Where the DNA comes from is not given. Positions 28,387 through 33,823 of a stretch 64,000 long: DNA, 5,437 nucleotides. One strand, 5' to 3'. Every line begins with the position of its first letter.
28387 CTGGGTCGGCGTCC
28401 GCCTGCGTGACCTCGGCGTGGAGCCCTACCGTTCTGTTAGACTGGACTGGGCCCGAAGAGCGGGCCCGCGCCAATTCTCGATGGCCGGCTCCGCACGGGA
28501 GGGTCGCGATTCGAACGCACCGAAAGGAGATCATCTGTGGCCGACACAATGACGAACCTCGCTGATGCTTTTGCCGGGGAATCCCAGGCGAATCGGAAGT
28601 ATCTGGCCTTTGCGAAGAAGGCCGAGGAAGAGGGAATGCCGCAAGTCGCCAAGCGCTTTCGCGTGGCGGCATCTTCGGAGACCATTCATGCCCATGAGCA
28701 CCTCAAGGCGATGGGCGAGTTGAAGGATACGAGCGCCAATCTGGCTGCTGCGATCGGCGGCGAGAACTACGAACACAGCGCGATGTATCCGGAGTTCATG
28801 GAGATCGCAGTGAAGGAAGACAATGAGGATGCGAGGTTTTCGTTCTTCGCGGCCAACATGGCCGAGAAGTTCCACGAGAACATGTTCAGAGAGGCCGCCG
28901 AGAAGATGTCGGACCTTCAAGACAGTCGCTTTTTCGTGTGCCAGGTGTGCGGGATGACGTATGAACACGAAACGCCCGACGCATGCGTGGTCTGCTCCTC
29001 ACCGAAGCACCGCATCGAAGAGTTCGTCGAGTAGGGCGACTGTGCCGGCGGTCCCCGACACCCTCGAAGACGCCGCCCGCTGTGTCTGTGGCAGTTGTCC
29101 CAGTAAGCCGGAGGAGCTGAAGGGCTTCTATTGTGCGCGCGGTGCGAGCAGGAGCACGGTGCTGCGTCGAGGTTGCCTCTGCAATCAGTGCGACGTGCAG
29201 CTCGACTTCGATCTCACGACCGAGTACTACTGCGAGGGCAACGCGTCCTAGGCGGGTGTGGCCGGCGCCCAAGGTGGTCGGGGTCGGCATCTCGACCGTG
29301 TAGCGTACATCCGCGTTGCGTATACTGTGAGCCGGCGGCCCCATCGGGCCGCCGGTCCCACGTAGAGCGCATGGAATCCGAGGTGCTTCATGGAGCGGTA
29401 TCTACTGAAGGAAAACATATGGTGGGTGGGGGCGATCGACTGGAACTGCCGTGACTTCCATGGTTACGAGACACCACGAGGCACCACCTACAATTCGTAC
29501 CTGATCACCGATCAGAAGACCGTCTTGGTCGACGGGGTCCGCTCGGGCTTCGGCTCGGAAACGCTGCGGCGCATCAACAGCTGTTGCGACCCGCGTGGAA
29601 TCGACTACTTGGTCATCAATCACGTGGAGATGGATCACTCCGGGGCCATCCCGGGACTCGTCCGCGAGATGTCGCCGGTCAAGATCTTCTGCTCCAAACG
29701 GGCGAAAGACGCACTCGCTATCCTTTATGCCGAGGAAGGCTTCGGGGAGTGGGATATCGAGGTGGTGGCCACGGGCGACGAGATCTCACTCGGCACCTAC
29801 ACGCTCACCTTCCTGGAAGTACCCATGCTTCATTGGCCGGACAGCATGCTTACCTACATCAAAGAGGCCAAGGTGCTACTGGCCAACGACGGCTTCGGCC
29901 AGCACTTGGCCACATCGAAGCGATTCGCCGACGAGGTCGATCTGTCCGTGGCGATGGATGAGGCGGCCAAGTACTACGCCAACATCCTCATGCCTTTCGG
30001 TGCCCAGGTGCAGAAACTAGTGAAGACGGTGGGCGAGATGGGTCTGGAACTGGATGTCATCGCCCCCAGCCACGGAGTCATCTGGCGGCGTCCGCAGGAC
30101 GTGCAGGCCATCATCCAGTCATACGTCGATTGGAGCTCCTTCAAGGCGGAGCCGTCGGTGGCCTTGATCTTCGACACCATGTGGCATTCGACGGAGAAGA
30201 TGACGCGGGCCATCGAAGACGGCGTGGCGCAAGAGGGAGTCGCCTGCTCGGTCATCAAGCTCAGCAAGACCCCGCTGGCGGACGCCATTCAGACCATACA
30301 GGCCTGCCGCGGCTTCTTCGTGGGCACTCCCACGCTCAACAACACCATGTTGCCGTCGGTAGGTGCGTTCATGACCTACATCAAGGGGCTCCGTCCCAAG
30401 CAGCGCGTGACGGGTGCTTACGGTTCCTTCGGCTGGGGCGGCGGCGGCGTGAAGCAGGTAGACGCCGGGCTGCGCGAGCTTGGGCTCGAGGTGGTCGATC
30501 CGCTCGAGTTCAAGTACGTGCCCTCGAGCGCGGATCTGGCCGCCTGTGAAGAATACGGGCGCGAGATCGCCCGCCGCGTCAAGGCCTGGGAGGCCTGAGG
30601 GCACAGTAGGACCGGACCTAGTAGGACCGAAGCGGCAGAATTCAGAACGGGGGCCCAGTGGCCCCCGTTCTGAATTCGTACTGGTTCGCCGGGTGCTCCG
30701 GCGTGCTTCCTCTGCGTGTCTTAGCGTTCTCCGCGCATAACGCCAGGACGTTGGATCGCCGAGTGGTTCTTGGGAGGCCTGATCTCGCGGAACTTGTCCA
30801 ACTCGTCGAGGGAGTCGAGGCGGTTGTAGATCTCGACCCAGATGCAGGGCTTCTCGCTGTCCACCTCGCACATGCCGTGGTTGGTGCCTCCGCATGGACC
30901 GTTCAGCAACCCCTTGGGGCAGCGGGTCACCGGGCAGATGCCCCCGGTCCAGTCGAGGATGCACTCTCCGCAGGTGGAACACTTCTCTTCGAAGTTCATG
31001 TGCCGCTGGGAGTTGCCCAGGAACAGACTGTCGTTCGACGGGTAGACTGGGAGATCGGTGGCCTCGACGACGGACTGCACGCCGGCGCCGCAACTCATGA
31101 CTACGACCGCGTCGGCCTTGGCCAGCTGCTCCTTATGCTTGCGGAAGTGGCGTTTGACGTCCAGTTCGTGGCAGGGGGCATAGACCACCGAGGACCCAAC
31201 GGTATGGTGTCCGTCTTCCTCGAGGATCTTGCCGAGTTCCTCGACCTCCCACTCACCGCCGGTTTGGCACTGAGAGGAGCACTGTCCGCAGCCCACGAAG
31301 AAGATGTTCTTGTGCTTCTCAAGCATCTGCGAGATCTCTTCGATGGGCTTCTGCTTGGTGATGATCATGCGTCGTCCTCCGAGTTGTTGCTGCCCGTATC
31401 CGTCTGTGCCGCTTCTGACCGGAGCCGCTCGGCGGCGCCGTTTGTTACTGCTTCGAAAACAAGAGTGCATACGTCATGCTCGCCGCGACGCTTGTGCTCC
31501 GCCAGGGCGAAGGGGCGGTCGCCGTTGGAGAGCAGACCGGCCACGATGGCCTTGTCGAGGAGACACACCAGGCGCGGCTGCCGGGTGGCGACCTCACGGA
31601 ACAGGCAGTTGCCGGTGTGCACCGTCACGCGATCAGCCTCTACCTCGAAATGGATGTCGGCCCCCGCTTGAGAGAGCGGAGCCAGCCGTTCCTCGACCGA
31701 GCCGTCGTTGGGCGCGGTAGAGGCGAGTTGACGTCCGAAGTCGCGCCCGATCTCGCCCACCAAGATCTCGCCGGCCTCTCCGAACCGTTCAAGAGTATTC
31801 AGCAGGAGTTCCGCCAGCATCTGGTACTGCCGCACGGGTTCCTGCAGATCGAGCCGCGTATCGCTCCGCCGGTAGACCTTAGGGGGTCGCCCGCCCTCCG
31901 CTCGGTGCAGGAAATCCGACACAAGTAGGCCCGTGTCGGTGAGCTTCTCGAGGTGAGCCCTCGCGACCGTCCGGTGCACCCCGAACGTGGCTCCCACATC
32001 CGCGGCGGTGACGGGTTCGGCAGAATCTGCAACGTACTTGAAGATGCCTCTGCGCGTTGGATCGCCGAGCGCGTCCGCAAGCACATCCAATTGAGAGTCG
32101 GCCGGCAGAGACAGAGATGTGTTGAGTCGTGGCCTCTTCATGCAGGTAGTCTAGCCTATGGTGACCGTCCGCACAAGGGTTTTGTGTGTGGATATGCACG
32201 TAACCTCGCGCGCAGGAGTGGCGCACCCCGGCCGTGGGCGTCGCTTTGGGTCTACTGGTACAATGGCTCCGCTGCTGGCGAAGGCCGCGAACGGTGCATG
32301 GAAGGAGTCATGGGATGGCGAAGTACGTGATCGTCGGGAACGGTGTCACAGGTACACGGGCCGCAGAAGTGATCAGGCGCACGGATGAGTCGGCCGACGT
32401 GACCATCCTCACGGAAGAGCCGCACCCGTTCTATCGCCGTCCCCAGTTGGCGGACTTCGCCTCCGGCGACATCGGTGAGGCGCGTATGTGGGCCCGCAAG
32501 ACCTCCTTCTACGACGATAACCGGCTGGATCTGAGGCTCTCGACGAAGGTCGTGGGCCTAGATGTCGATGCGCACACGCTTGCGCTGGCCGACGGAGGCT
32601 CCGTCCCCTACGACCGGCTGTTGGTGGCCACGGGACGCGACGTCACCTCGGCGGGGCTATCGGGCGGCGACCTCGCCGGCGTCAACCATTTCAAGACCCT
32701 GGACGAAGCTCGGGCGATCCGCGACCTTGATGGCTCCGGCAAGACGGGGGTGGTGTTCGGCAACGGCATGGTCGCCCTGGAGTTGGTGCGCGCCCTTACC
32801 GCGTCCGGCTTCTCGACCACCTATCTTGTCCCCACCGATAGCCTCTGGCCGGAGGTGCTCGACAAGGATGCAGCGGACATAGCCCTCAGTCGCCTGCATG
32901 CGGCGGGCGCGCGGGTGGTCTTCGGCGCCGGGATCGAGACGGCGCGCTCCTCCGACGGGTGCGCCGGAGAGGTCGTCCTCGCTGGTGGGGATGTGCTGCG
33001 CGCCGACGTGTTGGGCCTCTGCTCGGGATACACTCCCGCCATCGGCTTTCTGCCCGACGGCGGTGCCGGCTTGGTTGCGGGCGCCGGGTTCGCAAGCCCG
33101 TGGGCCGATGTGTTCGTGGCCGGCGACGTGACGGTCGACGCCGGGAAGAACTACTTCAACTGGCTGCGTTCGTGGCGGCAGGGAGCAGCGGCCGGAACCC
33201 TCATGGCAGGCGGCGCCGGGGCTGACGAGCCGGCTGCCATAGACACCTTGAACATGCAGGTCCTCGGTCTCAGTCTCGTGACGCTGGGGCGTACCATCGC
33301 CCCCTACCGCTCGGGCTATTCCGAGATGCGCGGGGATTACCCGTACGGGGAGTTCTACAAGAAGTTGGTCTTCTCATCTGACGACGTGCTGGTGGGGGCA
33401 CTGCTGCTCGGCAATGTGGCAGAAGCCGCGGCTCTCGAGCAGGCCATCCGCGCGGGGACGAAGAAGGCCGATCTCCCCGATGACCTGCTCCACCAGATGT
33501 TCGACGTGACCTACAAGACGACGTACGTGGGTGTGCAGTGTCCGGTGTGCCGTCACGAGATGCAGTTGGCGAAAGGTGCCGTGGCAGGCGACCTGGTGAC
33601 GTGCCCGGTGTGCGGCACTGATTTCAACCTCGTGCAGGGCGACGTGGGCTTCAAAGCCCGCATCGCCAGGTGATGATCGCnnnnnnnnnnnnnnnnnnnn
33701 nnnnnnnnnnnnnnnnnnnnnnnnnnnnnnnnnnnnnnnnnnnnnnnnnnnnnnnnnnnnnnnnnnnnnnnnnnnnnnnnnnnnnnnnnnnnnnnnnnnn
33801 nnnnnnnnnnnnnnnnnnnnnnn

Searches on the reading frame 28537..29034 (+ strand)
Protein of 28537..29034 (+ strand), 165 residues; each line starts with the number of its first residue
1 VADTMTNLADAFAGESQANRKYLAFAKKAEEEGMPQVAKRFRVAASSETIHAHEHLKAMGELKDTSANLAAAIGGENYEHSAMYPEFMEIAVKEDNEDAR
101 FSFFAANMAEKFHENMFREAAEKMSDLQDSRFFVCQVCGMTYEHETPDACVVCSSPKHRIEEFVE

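Call 6: search_protein_families(library=pfam, max_evalue=0.01, proteins=[window:28537-29034:+])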
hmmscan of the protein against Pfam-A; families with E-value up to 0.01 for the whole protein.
window:28537-29034:+ (165 aa): 2 families
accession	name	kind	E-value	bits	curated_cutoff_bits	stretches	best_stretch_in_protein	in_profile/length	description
PF02915.23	Rubrerythrin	-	1.1e-21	78.1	22.8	1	7-120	2-136/137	Rubrerythrin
PF21349.2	RUBY_RBDX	-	2.4e-05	24.1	26.5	1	133-158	1-27/30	Rubrerythrin, rubredoxin-like domain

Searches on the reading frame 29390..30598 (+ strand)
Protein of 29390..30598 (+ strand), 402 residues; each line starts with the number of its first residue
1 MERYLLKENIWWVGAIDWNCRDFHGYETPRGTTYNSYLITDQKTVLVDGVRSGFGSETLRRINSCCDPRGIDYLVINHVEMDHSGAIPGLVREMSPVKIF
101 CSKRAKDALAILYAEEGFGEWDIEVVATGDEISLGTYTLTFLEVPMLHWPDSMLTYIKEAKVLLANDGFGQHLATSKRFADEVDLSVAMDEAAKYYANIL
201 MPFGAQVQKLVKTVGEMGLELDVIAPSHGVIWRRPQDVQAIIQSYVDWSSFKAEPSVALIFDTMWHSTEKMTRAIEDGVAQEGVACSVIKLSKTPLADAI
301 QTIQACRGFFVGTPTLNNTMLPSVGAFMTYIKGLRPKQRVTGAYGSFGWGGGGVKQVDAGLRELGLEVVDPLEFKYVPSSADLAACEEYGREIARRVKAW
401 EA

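Call 6: search_protein_families(library=pfam, max_evalue=0.01, proteins=[window:29390-30598:+])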
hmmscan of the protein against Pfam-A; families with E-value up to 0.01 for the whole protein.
window:29390-30598:+ (402 aa): 4 families
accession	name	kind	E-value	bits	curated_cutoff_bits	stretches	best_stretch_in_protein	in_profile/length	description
PF19583.5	ODP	-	9.1e-17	62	27.2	1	34-229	3-194/194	ODP family beta lactamase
PF00258.30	Flavodoxin_1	-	1.4e-10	41.9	25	1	259-388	1-141/143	Flavodoxin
PF00753.33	Lactamase_B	-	5.8e-06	26.8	22.7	1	34-228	6-196/196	Metallo-beta-lactamase superfamily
PF12706.13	Lactamase_B_2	-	6.1e-05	23.2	27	1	45-150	3-116/200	Beta-lactamase superfamily domain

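Call 28: search_protein_families(library=ncbifam, max_evalue=0.00001, proteins=[window:29390-30598:+])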
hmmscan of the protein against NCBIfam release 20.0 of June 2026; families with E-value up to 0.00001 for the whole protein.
window:29390-30598:+ (402 aa): 6 families
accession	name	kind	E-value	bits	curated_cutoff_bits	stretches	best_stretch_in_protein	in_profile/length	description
NF008887.0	PRK11921.1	equivalog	3e-119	398.4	635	1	6-398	5-396/396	anaerobic nitric oxide reductase flavorubredoxin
NF003954.0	PRK05452.1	equivalog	9.7e-109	364.4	711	1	6-397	5-396/479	anaerobic nitric oxide reductase flavorubredoxin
TIGR01753.1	flav_short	equivalog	4.7e-09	36.9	123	1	257-393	1-139/140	flavodoxin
NF000059.1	tet_redox_37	exception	6.3e-08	33.3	225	1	194-275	3-80/108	tetracycline resistance NADPH-dependent oxidoreductase Tet(37)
NF004049.0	PRK05568.1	equivalog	9.4e-08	32.5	206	1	257-394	4-140/142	flavodoxin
NF045584.1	cas14_MBL_CASP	equivalog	7.2e-06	24.6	800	1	35-108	15-88/612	type VII CRISPR-associated protein Cas14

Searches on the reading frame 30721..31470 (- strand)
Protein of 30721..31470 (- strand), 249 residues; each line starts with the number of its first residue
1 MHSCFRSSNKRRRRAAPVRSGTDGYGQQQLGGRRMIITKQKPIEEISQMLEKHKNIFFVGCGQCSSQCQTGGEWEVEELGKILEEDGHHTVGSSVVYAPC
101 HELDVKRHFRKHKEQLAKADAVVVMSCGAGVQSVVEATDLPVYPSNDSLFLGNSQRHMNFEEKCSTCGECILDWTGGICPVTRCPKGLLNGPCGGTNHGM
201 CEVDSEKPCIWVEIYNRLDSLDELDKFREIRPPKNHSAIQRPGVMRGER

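Call 24: search_protein_families(library=pfam, max_evalue=0.00001, proteins=[window:30721-31470:-])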
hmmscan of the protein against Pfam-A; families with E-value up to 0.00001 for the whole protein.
window:30721-31470:- (249 aa): 1 family
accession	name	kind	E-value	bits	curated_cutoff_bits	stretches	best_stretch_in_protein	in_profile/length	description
PF12225.13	DUF5981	-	2.7e-36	123.6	23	1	143-236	1-94/95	Methylene-tetrahydrofolate reductase C terminal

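Call 28: search_protein_families(library=ncbifam, max_evalue=0.00001, proteins=[window:30721-31470:-])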
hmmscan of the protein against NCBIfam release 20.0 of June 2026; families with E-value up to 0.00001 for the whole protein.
window:30721-31470:- (249 aa): 0 families

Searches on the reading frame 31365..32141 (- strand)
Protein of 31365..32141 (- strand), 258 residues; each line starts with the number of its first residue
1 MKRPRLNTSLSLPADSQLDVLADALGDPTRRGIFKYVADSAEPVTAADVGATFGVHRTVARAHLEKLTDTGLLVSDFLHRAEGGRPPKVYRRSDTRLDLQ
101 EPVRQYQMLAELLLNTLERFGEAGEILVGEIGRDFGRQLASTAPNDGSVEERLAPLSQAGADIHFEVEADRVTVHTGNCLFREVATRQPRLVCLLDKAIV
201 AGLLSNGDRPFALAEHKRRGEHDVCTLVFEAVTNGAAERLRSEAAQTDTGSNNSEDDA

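Call 24: search_protein_families(library=pfam, max_evalue=0.00001, proteins=[window:31365-32141:-])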
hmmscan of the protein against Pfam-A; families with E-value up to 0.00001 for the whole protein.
window:31365-32141:- (258 aa): 1 family
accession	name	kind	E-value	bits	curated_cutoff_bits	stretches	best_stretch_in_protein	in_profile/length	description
PF12840.13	HTH_20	-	6.5e-11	42.5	27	1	25-74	1-49/51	Helix-turn-helix domain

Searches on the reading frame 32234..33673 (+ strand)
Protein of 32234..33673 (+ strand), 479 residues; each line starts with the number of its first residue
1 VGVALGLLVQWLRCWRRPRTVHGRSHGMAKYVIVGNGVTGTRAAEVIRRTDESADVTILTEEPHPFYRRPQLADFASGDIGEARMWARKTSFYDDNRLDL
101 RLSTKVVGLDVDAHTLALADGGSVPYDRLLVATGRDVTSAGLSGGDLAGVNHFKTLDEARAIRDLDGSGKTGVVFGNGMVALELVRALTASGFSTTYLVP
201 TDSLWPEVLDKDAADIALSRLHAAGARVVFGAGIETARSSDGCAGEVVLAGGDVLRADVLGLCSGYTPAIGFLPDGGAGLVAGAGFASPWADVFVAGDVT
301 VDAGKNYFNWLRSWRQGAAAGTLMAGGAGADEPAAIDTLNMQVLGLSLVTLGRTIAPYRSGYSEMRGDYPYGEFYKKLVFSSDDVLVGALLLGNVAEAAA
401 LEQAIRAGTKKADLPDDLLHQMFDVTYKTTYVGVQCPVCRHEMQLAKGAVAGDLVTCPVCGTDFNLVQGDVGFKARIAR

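Call 24: search_protein_families(library=pfam, max_evalue=0.00001, proteins=[window:32234-33673:+])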
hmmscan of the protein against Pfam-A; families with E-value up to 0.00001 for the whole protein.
window:32234-33673:+ (479 aa): 3 families
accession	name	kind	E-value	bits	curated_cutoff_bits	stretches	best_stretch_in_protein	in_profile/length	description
PF07992.20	Pyr_redox_2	-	3.1e-29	102.8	26.1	1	30-312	2-282/291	Pyridine nucleotide-disulphide oxidoreductase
PF00070.33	Pyr_redox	-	2.9e-09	37.8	22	0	173-242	3-72/82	Pyridine nucleotide-disulphide oxidoreductase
PF21344.3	Zn_ribbon_LysW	-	1.2e-06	28.5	27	1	434-467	1-34/46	Alpha-aminoadipate carrier protein LysW-like, globular domain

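Call 28: search_protein_families(library=ncbifam, max_evalue=0.00001, proteins=[window:32234-33673:+])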
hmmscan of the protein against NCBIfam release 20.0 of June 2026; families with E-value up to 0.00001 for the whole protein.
window:32234-33673:+ (479 aa): 12 families
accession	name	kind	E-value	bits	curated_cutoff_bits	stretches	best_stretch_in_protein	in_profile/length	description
TIGR02374.1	nitri_red_nirB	equivalog_domain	7.5e-36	123.8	578.35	1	32-418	2-392/794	nitrite reductase large subunit NirB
NF045765.1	PhenlGlyoxDHPadH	equivalog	2.2e-35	122.4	475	1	29-420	3-401/416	NADH-dependent phenylglyoxylate dehydrogenase subunit epsilon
NF041682.1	ant_diox_AndAa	equivalog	9.2e-33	113.5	650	1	30-301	5-280/406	anthranilate 1,2-dioxygenase system ferredoxin--NAD(+) reductase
NF042949.2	3PPDioc_HcaD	equivalog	2.9e-22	79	450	1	30-304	3-280/386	3-phenylpropionate/cinnamic acid dioxygenase ferredoxin--NAD(+) reductase subunit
NF011565.0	PRK14989.1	subfamily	5.9e-22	77.5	883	1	30-421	5-403/847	nitrite reductase large subunit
NF007286.0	PRK09754.1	equivalog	8.7e-20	70.8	447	1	31-265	6-238/400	phenylpropionate dioxygenase ferredoxin reductase subunit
NF007123.0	PRK09564.1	equivalog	8.9e-16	57.6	458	1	30-298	2-282/444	CoA-disulfide reductase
TIGR03385.1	CoA_CoA_reduc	equivalog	3.6e-15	55.7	578.8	1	30-277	1-259/439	CoA-disulfide reductase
NF003437.0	PRK04965.1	equivalog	2.8e-13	49.6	392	1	30-261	4-232/378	NADH:flavorubredoxin reductase NorW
NF046103.1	NOXase_Strep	equivalog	4.3e-09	35.8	600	1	30-269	1-245/442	H2O-forming NADH oxidase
NF010037.0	PRK13512.1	equivalog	4.3e-07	29.2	394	1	28-224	1-202/438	CoA-disulfide reductase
NF041070.1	carrier_LysW_Arch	domain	4.6e-07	29.8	75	1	434-468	3-37/57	alpha-aminoadipate/glutamate carrier protein LysW/ArgW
